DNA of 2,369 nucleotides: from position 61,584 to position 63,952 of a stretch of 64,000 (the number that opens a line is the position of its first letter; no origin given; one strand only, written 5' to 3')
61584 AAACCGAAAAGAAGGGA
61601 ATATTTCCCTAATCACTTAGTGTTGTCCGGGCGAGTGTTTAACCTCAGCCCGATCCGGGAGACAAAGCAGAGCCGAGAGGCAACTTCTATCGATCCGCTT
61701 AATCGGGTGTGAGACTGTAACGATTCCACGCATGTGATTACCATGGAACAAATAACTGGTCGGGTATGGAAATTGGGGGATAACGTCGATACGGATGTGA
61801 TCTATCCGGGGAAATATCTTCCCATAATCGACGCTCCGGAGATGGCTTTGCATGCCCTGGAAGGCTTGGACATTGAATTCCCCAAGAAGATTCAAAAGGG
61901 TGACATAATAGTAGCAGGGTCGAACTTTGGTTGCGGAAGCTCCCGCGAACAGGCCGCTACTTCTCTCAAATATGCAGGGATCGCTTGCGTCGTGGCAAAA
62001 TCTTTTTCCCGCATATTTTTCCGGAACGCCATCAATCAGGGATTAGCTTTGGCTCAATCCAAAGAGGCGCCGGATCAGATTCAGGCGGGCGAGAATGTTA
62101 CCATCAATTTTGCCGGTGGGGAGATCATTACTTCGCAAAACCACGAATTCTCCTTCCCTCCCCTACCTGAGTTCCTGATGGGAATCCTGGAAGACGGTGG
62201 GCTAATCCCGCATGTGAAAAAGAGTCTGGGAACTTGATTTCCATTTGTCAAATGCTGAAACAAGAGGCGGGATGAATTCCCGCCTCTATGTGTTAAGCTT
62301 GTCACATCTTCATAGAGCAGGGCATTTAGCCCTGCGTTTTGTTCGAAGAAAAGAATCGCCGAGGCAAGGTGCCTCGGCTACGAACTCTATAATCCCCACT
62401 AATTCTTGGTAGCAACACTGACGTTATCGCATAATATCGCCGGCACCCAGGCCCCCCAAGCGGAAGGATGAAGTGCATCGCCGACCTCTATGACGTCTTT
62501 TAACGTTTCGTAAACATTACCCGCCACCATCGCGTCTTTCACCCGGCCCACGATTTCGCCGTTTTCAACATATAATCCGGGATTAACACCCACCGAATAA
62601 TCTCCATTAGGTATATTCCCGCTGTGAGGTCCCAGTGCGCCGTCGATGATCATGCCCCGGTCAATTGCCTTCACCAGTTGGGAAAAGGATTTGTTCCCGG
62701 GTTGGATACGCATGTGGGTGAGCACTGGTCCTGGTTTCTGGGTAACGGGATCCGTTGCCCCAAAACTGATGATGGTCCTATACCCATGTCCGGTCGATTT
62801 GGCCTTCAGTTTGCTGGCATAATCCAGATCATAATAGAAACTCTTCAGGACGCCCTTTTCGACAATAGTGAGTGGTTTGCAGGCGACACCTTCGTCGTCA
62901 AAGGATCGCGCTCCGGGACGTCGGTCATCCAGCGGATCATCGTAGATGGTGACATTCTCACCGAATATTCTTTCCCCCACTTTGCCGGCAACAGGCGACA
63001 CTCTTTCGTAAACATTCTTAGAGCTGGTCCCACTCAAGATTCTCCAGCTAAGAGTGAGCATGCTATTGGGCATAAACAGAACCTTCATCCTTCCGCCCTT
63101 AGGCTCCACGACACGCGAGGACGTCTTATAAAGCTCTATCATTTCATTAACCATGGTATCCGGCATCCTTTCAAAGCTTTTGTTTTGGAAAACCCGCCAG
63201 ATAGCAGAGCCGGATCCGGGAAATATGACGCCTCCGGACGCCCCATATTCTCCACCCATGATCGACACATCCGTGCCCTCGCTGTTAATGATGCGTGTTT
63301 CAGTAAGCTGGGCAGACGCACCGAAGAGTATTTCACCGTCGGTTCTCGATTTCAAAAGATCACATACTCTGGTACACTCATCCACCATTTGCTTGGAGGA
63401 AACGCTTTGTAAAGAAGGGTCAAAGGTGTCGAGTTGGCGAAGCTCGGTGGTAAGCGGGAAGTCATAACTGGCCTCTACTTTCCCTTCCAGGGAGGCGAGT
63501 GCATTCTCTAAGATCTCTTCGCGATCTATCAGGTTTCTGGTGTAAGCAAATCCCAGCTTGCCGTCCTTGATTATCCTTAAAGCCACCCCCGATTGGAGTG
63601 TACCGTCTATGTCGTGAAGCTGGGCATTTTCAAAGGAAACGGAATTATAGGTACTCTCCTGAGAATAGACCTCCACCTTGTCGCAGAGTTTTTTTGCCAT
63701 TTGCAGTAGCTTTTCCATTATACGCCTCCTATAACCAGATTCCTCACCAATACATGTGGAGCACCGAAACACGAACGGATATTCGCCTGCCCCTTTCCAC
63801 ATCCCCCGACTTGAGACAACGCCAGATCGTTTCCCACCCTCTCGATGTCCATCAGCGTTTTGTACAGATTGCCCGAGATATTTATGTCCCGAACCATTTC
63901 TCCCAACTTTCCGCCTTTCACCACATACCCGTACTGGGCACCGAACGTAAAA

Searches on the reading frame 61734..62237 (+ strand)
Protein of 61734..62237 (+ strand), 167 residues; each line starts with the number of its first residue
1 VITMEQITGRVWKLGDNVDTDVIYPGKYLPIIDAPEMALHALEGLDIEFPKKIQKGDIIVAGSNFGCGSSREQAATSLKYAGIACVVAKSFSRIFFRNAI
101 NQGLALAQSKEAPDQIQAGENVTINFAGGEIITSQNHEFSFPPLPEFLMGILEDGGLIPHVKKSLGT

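Call 64: search_protein_families(library=pfam, proteins=[window:61734-62237:+], max_evalue=0.00001)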
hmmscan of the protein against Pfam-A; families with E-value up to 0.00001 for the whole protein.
window:61734-62237:+ (167 aa): 1 family
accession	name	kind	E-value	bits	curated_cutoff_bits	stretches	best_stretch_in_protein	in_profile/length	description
PF00694.25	Aconitase_C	-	8.3e-20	71.9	22.8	1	46-104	64-123/131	Aconitase C-terminal domain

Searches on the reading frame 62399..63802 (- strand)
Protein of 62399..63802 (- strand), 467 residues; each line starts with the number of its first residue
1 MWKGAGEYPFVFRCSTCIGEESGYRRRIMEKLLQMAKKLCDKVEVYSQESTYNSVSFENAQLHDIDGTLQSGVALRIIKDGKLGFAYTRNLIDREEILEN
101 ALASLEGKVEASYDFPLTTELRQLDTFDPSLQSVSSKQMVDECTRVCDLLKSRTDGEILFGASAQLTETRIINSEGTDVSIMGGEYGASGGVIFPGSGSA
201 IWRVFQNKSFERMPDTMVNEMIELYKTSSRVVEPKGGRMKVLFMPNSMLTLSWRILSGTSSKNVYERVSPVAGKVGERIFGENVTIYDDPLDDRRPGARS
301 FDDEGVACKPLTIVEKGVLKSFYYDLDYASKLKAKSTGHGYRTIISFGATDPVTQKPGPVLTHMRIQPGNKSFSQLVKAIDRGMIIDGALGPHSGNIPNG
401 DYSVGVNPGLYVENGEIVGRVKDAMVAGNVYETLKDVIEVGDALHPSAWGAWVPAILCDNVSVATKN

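Call 64: search_protein_families(library=pfam, proteins=[window:62399-63802:-], max_evalue=0.00001)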
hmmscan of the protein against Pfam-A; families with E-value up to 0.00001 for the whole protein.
window:62399-63802:- (467 aa): 2 families
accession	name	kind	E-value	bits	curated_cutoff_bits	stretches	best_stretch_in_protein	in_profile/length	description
PF19289.4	PmbA_TldD_3rd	-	1.1e-59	201.8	22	1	237-464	2-219/220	PmbA/TldA metallopeptidase C-terminal domain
PF01523.21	PmbA_TldD_1st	-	3.6e-11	43.5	20.9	1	43-102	1-62/65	PmbA/TldA metallopeptidase domain 1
